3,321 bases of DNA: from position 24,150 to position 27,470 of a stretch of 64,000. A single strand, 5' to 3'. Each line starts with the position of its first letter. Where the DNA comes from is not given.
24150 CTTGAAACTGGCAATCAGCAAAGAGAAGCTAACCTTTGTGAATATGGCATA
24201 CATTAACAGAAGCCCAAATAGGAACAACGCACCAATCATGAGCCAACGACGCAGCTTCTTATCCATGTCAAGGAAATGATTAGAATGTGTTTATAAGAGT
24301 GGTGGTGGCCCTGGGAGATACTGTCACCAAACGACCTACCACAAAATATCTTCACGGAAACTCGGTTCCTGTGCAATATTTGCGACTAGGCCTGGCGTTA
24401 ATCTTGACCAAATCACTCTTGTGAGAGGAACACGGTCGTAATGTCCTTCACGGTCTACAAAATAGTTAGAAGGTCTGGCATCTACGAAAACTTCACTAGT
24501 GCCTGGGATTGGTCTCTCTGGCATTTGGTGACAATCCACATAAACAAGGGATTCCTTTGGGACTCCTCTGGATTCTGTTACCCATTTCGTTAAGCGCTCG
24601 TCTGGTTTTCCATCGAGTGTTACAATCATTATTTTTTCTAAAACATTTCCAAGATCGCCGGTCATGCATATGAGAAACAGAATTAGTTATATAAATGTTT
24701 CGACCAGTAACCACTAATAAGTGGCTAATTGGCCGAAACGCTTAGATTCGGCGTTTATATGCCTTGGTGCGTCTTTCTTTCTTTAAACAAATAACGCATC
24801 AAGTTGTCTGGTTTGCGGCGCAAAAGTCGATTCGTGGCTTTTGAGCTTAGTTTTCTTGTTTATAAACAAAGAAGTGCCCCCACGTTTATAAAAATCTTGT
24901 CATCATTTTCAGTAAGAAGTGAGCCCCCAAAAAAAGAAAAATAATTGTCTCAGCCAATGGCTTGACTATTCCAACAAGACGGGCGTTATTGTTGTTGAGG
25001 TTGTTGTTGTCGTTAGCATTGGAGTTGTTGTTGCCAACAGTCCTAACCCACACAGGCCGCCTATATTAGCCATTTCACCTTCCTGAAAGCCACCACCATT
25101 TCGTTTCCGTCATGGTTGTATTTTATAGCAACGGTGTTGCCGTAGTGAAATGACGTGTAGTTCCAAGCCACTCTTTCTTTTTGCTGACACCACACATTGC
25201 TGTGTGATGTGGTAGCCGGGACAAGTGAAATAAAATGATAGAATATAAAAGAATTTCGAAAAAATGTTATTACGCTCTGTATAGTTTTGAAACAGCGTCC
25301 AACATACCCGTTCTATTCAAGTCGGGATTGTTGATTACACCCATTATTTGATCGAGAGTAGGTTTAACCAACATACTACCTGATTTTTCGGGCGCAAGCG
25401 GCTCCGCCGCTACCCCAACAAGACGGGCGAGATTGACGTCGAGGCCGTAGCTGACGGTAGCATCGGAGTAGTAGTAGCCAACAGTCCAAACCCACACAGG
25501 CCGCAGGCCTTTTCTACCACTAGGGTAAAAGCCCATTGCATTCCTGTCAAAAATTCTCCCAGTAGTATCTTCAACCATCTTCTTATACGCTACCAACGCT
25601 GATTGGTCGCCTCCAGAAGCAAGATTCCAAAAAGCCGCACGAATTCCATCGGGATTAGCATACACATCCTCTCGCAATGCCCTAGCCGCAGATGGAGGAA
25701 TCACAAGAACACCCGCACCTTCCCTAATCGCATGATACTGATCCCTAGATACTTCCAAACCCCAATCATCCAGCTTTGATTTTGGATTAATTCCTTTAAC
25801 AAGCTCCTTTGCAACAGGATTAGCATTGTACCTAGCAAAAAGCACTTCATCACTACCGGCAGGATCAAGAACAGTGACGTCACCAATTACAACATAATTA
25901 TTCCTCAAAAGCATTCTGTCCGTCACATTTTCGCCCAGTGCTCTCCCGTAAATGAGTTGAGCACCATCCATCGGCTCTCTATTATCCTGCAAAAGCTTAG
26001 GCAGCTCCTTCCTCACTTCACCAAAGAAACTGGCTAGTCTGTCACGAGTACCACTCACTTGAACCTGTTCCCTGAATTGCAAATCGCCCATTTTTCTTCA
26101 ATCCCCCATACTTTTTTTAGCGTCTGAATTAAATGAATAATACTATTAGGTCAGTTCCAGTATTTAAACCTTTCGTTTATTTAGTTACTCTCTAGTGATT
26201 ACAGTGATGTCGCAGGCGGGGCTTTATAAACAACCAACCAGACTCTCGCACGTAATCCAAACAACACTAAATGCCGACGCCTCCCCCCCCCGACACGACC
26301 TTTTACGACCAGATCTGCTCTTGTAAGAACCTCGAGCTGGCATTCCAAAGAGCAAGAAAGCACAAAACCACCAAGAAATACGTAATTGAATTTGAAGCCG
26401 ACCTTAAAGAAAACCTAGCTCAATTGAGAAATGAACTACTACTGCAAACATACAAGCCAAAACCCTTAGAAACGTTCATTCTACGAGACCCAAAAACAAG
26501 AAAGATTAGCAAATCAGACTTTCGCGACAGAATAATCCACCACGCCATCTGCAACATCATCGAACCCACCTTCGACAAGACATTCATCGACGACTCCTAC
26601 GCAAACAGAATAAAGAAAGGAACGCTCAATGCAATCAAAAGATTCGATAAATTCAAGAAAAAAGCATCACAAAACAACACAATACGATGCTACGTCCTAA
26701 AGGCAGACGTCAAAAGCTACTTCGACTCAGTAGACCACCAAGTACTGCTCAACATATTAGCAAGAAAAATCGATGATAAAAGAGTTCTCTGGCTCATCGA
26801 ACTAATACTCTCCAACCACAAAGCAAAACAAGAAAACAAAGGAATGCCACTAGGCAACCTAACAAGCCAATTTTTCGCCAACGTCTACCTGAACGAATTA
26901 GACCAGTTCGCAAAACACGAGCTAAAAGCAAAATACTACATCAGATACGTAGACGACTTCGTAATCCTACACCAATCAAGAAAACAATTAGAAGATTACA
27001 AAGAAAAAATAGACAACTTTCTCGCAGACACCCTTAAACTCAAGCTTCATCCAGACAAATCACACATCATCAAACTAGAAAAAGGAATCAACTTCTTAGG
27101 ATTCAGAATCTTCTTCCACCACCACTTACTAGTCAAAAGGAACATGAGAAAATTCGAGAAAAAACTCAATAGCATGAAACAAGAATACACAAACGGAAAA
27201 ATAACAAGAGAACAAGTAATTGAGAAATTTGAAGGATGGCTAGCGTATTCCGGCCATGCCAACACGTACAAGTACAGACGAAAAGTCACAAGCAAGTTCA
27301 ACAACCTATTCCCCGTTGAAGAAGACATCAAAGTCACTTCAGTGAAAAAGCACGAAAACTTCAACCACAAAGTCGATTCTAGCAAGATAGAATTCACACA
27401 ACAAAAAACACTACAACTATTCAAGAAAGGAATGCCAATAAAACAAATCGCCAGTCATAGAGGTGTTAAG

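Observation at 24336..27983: Complete diversity-generating retroelement: RT, AAC-rich template repeat, and adenine-specific variable repeat in a 273-aa target gene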

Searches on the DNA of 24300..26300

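Call 11: search_rna_families(source=window, start=24300, end=26300, threshold=evalue, max_evalue=1, show_alignments=2)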
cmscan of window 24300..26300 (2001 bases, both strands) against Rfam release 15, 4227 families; matches with E-value up to 1: 1.
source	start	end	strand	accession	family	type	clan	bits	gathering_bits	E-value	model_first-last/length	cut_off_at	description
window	25061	25221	-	RF03019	RT-16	Gene; sRNA;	-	66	50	1.9e-09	1-158/158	no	RT-16 RNA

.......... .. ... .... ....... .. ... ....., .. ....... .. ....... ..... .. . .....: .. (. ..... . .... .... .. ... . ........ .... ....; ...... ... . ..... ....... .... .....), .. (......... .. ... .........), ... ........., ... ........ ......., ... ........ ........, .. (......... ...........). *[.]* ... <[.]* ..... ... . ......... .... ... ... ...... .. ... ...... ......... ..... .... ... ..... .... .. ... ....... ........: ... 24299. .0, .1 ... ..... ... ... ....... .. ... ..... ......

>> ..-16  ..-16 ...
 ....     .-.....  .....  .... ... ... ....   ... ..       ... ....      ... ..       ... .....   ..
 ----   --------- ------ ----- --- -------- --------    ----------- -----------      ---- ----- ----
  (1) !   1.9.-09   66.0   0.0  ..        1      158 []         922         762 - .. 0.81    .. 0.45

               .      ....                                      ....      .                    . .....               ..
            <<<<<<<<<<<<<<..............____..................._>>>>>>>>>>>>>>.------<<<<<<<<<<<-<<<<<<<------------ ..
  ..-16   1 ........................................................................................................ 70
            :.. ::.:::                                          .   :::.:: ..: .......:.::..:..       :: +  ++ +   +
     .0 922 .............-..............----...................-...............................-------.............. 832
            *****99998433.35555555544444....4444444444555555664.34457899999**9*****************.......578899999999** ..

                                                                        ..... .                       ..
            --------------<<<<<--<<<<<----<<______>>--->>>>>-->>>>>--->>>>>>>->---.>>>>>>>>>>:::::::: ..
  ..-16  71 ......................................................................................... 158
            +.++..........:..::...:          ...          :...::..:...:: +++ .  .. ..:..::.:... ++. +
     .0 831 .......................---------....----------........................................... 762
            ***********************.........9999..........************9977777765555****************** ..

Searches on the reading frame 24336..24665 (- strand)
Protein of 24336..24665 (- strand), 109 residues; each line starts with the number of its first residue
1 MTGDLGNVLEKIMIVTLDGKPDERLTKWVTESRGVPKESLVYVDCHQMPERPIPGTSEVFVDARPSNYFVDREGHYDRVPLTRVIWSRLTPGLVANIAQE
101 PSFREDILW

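Call 5: search_protein_families(library=pfam, proteins=[window:24336-24665:-], max_evalue=0.01)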
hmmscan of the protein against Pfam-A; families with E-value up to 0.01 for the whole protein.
window:24336-24665:- (109 aa): 0 families

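Call 43: search_protein_families(library=ncbifam, proteins=[window:24336-24665:-], max_evalue=0.01)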
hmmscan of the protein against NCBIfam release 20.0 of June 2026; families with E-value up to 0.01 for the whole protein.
window:24336-24665:- (109 aa): 0 families

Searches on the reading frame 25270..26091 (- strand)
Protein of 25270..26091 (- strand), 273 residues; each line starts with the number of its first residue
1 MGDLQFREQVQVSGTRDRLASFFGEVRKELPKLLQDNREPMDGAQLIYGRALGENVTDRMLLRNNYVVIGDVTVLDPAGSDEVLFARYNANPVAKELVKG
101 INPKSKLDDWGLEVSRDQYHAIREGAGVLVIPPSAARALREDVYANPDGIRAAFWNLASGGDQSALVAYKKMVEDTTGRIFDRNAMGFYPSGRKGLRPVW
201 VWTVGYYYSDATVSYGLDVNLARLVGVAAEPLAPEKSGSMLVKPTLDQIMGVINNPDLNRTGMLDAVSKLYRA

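Call 5: search_protein_families(library=pfam, proteins=[window:25270-26091:-], max_evalue=0.01)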
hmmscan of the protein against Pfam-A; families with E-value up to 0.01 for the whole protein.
window:25270-26091:- (273 aa): 0 families

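Call 9: find_homologous_proteins(query=window:25270-26091:-)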
Query window:25270-26091:- (273 aa): 1 proteins with E <= 0.001 among 2896 candidates.
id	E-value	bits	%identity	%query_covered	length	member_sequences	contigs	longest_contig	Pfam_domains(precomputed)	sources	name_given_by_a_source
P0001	3.5e-178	609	100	100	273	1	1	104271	-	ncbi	ncbi:MAG: hypothetical protein ABIA93_06865 [Candidatus Woesearchaeota archaeon]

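Call 16: search_protein_representatives(protein=window:25270-26091:-)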
Query: 273 residues. Proteins with E-value up to 0.001 (for the whole library): 78; up to 1e-10: 40; up to 1e-30: 4. The best 78 are listed.
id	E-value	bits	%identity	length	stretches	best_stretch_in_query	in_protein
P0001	1.1e-178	608.6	100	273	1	1-273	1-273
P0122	1.2e-42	162.6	47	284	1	35-235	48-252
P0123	7.5e-33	130.5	37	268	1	4-272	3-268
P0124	7.2e-31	124.0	37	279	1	4-244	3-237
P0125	1.9e-28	116.1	46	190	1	68-234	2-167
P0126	2.8e-28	115.5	37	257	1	34-232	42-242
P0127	1.6e-26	109.7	34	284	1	31-271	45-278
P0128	1.3e-25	106.8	39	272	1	37-260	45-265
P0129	1.9e-25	106.2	39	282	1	1-235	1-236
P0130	5.9e-25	104.6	31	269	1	1-247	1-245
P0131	2.2e-24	102.8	39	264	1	16-272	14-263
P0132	1.5e-23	100.0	35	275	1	31-243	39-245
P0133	2.2e-23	99.5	38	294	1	33-232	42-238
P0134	2.3e-23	99.4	41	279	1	42-227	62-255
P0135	3.1e-23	99.0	39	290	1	35-228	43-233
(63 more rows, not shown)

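Call 19: search_solved_structures(query=A1, max_evalue=10, show_alignments=2)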
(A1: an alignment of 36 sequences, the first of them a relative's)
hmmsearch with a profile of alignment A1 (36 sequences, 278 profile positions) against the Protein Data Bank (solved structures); distinct sequences matched with E-value up to 10: 5.
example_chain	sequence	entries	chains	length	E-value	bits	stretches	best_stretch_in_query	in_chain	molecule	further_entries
5ioo_A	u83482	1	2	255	4.4e-05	26.1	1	203-277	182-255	AvpA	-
4qko_B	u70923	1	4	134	0.93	11.9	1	133-174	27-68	Pyocin-S2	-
9ua5_G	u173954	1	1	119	1.3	11.5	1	180-222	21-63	CTB011 Fab Heavy chain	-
6w0v_A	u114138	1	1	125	1.5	11.2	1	134-176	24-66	Pyocin S8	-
8pq2_H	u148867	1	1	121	1.6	11.1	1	175-221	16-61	P4J15 Fragment Antigen-Binding Heavy Chain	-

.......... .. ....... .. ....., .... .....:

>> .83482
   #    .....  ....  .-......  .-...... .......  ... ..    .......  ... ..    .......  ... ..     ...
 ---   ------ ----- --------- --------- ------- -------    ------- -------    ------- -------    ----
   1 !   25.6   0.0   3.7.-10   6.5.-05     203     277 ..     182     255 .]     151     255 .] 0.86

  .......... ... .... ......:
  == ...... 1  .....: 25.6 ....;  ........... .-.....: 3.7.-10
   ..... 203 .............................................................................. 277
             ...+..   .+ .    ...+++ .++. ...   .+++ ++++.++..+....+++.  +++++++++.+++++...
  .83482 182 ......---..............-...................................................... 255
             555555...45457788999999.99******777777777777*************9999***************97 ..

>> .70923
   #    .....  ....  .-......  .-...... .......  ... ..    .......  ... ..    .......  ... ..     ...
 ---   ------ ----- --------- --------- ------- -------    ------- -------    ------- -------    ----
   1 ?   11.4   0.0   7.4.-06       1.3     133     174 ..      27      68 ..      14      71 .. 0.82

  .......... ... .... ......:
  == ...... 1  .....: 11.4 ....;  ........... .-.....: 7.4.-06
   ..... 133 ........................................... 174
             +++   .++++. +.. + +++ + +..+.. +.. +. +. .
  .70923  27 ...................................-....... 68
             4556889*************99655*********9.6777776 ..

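Call 20: search_protein_families(library=pfam, alignment_id=A1, max_evalue=1)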
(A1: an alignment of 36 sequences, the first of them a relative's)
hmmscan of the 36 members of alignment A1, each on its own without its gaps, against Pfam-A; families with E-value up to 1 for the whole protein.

A. member 1, P0001 (273 aa): 0 families

B. families by the number of members that match (of 36 scanned): 9 families
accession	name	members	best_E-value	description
PF21431.3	Col-Pyo_DNase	2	0.019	Colicin/Pyocin-S2, DNase domain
PF10414.14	CysG_dimeriser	2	0.05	Sirohaem synthase dimerisation region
PF13560.12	HTH_31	1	0.066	Helix-turn-helix domain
PF15009.12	STING_LBD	1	0.067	STING ligand-binding domain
PF18649.7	EcpB_C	1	0.096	EcpB C-terminal domain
PF16343.11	DUF4973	1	0.1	Domain of unknown function (DUF4973)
PF16579.11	AdenylateSensor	1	0.14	Adenylate sensor of SNF1-like protein kinase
PF16478.10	DUF5055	1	0.17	Domain of unknown function (DUF5055)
PF21274.3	Rng_hyd_C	1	0.18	Aromatic-ring hydroxylase, C-terminal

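Call 21: find_homologous_proteins(query=A1, max_evalue=0.001)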
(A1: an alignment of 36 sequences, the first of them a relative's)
Query A1 (36 sequences) (273 aa, profile of the alignment): 12 proteins with E <= 0.001 among 8000 candidates.
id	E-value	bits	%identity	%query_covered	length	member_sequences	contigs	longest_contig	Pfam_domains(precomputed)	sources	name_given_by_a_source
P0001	1.4e-82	295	100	100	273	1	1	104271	-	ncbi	ncbi:MAG: hypothetical protein ABIA93_06865 [Candidatus Woesearchaeota archaeon]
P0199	4.0e-76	274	49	70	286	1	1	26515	-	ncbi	ncbi:MAG: hypothetical protein V1743_07785 [Nanoarchaeota archaeon]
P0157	1.6e-63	233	25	99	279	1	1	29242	-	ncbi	ncbi:MAG: hypothetical protein ACP5N3_00385 [Candidatus Nanoarchaeia archaeon]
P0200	1.3e-52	197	33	91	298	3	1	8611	-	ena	-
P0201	3.9e-50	189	28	82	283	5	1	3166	-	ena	-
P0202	2.8e-49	186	33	84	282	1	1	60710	-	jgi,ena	-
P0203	1.9e-40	157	30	84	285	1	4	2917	-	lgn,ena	-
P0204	3.9e-35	140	28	78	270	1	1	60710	-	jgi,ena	-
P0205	4.6e-34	136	26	63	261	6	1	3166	-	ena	-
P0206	1.7e-31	128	28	64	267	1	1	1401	-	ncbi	-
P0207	8.5e-30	122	28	63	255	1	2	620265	-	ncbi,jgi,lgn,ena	ncbi:MAG: hypothetical protein WC758_00110 [Candidatus Woesearchaeota archaeon]|jgi:hypothetical pro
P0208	3.0e-23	101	33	41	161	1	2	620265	-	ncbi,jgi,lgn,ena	ncbi:MAG: hypothetical protein WC758_00115 [Candidatus Woesearchaeota archaeon]|jgi:hypothetical pro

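Call 34: predict_structure(alignment_id=A2)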
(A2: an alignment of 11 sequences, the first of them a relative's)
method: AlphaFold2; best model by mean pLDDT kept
length: 273 residues; sequences in the alignment: 11
mean_pLDDT: 79.6   pTM: 0.73
mean pLDDT of the five models: 79.6, 75.1, 70.8, 67.6, 66.5
residues with pLDDT >= 90: 98; 70-90: 120; 50-70: 25; < 50: 30
segments of 3 or more residues with pLDDT < 50: 1-3, 7-17, 226-240
pLDDT, mean of each block of 10 residues (from residue 1): 40 44 78 79 87 77 82 93 95 94 88 95 97 96 93 94 91 88 84 88 74 79 47 39 72 85 78 62
secondary structure, 60 per line:
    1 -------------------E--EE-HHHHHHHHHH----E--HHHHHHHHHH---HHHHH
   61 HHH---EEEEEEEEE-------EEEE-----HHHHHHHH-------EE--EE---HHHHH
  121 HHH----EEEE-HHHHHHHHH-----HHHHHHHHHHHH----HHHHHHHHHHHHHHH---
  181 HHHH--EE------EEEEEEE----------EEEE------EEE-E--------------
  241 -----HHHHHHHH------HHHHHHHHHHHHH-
elements in order: H26-35 H43-52 H56-63 E67-75 E83-86 H92-99 H116-123 E128-131 H133-141 H147-158 H163-177 H181-184 E195-201 E212-215 E222-224 H246-253 H260-272

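Call 38: fold_search(model_id=the predicted structure, library=pdb)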
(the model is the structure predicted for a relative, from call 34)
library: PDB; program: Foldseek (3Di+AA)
matches with E <= 10: 53; with E <= 0.001: 1
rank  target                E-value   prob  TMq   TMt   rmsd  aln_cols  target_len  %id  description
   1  5ioo_A                2.7e-05  1.00  0.55  0.70   4.6       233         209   15  Accommodation of massive sequence variation in Nanoarchaeota by the C-type lectin fold (released 2016-11-09)
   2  3r4p_B                2.0e+00  0.01  0.10  0.11  18.2       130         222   12  Optimization of potent, selective, and orally bioavailable pyrrolodinopyrimidine-containing inhibitors of heat shock p (released 2011-04-27)
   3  3k98_A                2.4e+00  0.01  0.08  0.09  17.7       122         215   11  HSP90 N-terminal domain in complex with (1R)-2-(5-chloro-2,4-dihydroxybenzoyl)-N-ethylisoindoline-1-carboxamide (released 2010-02-09)
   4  2xdx                  2.8e+00  0.01  0.11  0.13  19.2       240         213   10  Structure of HSP90 with small molecule inhibitor bound (released 2010-09-01)
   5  3k98_B                3.3e+00  0.01  0.10  0.12  16.5       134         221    9  HSP90 N-terminal domain in complex with (1R)-2-(5-chloro-2,4-dihydroxybenzoyl)-N-ethylisoindoline-1-carboxamide (released 2010-02-09)
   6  9n49_M                3.3e+00  0.01  0.12  0.11  17.2       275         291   10  C-ring - single subunit of the 34-mer CCW flagellar switch complex - FliF, FliG, FliM, and FliN from Salmonella (released 2025-03-12)
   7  9xz1_A                3.5e+00  0.01  0.13  0.15  20.0       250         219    9  KRAS(G12C)-RNK07311-HSP90(N-terminus) (released 2025-10-15)
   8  2hp7                  4.0e+00  0.01  0.10  0.13  16.0       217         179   10  Structure of FliM provides insight into assembly of the switch complex in the bacterial flagella motor (released 2006-08-08)
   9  5f5r_A                4.0e+00  0.01  0.08  0.10  16.6       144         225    9  TRAP1N-ADPNP (released 2016-03-02)
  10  3a1z_B                4.2e+00  0.02  0.07  0.09   8.2        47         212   11  Crystal structure of juvenile hormone binding protein from silkworm (released 2010-04-28)
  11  2jki_B                4.2e+00  0.00  0.05  0.06  17.9       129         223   12  Complex of Hsp90 N-terminal and Sgt1 CS domain (released 2008-10-07)
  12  4jhg                  4.8e+00  0.00  0.04  0.07  16.9        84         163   10  Crystal Structure of Medicago truncatula Nodulin 13 (MtN13) in complex with trans-zeatin (released 2013-03-20)
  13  3a1z_C                5.1e+00  0.01  0.08  0.09  10.3        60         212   12  Crystal structure of juvenile hormone binding protein from silkworm (released 2010-04-28)
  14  6jjc_C                5.1e+00  0.01  0.13  0.14  16.9       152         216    9  Cryo-EM structure of giant freshwater prawn Macrobrachium rosenbergii nodavirus (MrNV) semi-empty VLP (released 2019-05-01)
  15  4fhr_A                5.1e+00  0.01  0.11  0.13  15.4       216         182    9  Crystal structure of the complex between the flagellar motor proteins FliG and FliM. (released 2012-08-22)
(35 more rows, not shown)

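Call 43: search_protein_families(library=ncbifam, proteins=[window:25270-26091:-], max_evalue=0.01)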
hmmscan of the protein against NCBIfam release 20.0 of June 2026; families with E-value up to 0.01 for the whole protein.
window:25270-26091:- (273 aa): 0 families

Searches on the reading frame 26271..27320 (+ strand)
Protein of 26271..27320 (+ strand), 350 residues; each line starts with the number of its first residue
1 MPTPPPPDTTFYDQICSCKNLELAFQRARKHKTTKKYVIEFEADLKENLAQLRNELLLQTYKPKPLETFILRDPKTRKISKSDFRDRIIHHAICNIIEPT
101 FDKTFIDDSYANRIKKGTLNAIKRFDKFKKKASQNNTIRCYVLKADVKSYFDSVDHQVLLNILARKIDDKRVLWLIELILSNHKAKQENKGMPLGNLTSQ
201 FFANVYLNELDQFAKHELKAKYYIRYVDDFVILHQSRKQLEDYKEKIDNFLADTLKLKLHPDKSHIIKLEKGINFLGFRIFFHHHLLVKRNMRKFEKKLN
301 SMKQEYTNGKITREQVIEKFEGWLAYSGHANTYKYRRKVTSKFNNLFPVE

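Call 55: search_solved_structures(query=window:26271-27320:+, max_evalue=1e-30, show_alignments=1)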
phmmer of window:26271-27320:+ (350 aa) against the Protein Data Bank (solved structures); distinct sequences matched with E-value up to 1e-30: 1.
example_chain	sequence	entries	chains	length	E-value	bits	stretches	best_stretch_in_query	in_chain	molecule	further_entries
8ub7_A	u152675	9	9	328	1e-41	146.8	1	11-303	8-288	Reverse transcriptase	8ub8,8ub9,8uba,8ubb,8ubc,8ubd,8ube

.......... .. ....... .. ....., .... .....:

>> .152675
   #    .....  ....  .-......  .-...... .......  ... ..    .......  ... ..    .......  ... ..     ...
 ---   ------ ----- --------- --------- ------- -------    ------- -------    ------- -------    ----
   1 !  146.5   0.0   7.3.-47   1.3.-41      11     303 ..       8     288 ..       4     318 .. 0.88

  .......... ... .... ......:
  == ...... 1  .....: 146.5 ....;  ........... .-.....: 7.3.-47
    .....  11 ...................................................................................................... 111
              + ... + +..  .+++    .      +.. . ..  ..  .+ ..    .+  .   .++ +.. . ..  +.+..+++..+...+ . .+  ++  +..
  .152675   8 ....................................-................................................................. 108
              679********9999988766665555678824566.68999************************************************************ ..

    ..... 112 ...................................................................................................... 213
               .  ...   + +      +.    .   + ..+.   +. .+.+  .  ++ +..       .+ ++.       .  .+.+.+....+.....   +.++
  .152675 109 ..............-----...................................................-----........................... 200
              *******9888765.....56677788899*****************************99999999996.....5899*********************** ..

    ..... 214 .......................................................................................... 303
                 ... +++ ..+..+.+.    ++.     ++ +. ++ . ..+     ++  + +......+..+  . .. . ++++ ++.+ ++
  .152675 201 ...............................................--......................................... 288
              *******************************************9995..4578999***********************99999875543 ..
